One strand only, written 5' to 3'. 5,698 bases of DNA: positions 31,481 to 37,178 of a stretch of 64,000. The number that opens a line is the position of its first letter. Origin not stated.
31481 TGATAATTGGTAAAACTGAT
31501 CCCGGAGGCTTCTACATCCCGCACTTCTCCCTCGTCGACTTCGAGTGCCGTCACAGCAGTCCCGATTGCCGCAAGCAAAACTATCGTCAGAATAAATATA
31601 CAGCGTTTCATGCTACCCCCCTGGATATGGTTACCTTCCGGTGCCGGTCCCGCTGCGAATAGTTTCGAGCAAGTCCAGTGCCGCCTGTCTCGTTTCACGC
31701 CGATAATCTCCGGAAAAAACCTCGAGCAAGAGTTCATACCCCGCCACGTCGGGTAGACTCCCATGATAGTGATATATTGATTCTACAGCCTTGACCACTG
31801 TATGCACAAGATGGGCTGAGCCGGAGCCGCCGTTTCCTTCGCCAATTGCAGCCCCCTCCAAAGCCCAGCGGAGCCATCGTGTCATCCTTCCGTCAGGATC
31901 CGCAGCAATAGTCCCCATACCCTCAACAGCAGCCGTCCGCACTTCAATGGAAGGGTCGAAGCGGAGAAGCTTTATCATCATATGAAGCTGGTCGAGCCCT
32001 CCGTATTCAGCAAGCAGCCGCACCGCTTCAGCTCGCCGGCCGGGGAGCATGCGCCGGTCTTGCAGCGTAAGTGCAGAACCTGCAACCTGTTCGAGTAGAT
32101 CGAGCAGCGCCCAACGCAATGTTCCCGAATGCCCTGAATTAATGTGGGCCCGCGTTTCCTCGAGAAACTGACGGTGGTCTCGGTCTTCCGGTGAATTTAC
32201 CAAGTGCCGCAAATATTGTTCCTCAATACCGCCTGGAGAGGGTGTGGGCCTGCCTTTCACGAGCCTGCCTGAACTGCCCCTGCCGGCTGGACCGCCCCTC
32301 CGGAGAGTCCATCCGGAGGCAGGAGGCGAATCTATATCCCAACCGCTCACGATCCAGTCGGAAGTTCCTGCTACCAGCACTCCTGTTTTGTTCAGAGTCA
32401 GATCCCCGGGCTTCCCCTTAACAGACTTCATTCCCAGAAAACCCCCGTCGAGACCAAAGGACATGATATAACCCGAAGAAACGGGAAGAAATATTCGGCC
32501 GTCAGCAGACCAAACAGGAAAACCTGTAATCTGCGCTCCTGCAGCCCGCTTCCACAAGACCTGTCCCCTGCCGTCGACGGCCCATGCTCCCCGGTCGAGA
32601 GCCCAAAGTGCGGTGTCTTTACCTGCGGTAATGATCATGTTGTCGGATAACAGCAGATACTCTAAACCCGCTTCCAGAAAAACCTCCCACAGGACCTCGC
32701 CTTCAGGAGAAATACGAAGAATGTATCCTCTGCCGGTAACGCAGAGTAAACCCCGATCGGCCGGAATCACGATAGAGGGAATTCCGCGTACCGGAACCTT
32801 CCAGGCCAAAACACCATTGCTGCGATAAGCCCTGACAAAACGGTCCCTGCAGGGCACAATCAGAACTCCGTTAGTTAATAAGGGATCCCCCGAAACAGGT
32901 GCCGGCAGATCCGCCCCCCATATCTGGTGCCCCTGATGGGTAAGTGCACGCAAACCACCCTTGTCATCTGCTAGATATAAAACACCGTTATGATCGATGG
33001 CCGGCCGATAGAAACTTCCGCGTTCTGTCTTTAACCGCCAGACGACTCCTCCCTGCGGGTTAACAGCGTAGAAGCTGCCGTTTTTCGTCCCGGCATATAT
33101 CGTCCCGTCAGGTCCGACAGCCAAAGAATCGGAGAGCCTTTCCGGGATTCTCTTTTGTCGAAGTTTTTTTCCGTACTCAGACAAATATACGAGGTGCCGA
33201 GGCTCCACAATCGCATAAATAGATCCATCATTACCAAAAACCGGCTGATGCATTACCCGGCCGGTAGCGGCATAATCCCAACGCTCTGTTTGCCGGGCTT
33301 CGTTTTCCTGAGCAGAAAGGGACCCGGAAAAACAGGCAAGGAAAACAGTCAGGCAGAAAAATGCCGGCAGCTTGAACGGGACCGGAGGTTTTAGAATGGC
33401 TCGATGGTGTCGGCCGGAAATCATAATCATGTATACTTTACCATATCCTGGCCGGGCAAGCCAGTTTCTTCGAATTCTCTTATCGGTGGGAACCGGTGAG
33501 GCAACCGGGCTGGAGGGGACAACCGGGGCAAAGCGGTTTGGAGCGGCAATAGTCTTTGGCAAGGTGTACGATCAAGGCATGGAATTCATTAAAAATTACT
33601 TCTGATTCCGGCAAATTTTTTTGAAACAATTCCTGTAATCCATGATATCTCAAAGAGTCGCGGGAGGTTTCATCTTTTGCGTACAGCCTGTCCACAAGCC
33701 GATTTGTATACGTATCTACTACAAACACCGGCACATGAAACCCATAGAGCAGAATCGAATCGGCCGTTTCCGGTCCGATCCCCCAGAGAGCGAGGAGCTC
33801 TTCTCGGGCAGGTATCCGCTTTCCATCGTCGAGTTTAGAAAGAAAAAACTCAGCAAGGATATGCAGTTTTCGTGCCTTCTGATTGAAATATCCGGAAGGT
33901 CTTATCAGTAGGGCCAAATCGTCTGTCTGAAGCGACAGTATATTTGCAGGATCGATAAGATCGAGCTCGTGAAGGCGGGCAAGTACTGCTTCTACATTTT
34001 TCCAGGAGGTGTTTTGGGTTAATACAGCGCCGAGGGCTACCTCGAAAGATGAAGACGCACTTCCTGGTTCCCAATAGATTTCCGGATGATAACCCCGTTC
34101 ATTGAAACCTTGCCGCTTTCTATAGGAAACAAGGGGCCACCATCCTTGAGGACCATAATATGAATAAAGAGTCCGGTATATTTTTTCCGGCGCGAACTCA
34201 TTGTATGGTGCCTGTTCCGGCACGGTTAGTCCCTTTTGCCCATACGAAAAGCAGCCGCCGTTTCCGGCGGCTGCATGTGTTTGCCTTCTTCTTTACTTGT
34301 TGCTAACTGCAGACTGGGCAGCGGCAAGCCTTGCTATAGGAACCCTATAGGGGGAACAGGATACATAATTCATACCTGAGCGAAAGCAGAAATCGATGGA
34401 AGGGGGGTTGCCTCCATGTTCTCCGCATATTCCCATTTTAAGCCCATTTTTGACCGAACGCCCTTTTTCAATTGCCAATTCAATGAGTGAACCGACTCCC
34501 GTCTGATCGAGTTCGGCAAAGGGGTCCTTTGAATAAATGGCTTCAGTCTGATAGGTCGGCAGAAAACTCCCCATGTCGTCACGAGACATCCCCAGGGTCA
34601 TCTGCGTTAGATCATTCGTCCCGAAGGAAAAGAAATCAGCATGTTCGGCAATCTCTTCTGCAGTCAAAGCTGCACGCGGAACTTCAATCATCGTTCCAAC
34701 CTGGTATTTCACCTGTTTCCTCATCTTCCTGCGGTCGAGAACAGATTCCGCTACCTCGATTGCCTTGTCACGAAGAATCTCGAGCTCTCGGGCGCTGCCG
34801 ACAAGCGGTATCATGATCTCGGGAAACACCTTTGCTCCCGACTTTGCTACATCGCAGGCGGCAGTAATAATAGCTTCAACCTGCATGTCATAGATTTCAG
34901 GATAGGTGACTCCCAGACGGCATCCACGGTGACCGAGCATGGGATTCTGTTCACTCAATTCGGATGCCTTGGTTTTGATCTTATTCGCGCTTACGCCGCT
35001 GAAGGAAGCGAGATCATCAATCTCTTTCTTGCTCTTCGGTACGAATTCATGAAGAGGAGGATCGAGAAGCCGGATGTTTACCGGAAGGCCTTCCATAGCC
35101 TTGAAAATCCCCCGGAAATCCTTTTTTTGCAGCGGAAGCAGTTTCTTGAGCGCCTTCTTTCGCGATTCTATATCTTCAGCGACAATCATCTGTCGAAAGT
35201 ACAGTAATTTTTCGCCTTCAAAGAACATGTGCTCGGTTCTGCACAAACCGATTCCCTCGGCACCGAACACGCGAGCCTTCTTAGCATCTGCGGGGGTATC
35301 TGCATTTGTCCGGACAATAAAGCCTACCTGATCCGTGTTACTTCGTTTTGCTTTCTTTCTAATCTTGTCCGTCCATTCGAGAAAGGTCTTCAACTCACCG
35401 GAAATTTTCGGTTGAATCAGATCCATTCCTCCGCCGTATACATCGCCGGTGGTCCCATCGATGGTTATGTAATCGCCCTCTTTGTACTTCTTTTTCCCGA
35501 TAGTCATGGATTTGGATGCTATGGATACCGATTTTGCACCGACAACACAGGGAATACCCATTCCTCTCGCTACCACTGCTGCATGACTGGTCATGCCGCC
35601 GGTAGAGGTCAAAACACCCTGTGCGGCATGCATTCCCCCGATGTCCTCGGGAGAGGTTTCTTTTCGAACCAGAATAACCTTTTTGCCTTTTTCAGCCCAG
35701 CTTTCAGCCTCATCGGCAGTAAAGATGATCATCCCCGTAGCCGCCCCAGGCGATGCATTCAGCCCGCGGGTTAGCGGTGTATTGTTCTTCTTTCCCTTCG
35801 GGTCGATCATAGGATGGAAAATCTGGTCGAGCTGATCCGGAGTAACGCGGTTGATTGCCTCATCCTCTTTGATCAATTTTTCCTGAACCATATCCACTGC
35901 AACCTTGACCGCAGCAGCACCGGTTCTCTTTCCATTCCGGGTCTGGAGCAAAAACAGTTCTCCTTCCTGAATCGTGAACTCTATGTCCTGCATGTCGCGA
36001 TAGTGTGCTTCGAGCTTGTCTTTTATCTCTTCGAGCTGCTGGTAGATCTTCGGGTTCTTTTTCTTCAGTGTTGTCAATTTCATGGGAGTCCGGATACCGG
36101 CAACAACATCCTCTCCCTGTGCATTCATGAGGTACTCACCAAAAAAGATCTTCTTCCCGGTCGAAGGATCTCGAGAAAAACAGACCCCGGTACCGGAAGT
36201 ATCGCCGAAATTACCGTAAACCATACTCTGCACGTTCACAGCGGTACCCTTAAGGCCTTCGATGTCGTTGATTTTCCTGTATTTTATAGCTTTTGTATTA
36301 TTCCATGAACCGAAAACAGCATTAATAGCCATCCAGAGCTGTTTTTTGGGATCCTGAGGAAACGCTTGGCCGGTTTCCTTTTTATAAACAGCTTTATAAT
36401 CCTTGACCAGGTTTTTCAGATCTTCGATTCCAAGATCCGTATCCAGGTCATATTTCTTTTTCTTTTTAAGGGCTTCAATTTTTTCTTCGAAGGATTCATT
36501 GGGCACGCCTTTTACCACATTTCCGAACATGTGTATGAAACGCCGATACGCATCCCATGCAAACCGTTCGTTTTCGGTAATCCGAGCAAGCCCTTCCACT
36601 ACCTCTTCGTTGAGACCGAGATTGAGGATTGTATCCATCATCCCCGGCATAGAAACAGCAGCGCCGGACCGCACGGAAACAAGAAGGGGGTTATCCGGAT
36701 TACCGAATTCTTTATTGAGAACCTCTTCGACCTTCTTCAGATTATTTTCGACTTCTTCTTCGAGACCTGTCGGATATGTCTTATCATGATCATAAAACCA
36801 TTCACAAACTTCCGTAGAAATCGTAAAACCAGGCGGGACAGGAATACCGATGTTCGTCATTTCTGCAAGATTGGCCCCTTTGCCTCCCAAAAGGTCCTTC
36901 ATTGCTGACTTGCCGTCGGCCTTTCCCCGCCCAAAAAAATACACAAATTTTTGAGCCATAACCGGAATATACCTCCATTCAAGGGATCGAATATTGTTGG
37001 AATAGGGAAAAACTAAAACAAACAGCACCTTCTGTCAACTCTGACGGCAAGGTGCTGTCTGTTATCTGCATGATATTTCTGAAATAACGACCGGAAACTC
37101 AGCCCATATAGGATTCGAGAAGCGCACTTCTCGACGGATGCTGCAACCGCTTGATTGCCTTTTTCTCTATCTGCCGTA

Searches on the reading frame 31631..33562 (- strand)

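Call 56: search_protein_families(library=pfam, proteins=[window:31631-33562:-], max_evalue=1e-7)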
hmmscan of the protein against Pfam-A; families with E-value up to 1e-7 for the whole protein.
window:31631-33562:- (643 aa): 2 families
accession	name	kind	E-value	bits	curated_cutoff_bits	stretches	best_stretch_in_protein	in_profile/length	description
PF13360.13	PQQ_2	-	2.5e-16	60.5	27.6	1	161-256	2-99/233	Outer membrane protein assembly factor BamB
PF13570.13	Beta-prop_ACSF4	-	9.4e-15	55.3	133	1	151-296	102-253/329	Beta-alanine-activating enzyme, beta-propeller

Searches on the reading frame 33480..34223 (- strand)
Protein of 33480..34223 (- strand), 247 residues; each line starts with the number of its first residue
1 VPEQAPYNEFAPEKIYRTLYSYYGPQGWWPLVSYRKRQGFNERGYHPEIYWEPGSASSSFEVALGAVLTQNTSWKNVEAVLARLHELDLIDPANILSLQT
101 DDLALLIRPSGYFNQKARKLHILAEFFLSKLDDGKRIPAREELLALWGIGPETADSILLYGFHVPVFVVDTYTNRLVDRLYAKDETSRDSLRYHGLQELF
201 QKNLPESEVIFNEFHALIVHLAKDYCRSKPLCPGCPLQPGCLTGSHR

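Call 56: search_protein_families(library=pfam, proteins=[window:33480-34223:-], max_evalue=1e-7)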
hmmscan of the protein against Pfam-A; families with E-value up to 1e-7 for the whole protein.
window:33480-34223:- (247 aa): 1 family
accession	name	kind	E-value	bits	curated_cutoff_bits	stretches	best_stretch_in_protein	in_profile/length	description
PF00730.31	HhH-GPD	-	3.5e-18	66.3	26.2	1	65-200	2-106/108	HhH-GPD superfamily base excision DNA repair protein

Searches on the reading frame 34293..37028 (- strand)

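Call 56: search_protein_families(library=pfam, proteins=[window:34293-37028:-], max_evalue=1e-7)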
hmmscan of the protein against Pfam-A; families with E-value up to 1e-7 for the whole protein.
window:34293-37028:- (911 aa): 3 families
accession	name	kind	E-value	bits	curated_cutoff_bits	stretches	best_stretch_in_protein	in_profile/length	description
PF02896.24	PEP-utilizers_C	-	5.3e-78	262.6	22.8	1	562-906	12-291/293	PEP-utilising enzyme, PEP-binding domain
PF01326.24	PPDK_N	-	2.1e-56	192.1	27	3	89-326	77-228/328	Pyruvate phosphate dikinase, AMP/ATP-binding domain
PF00391.29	PEP-utilizers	-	9.7e-27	92.8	23.1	1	449-528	3-72/72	PEP-utilising enzyme, mobile domain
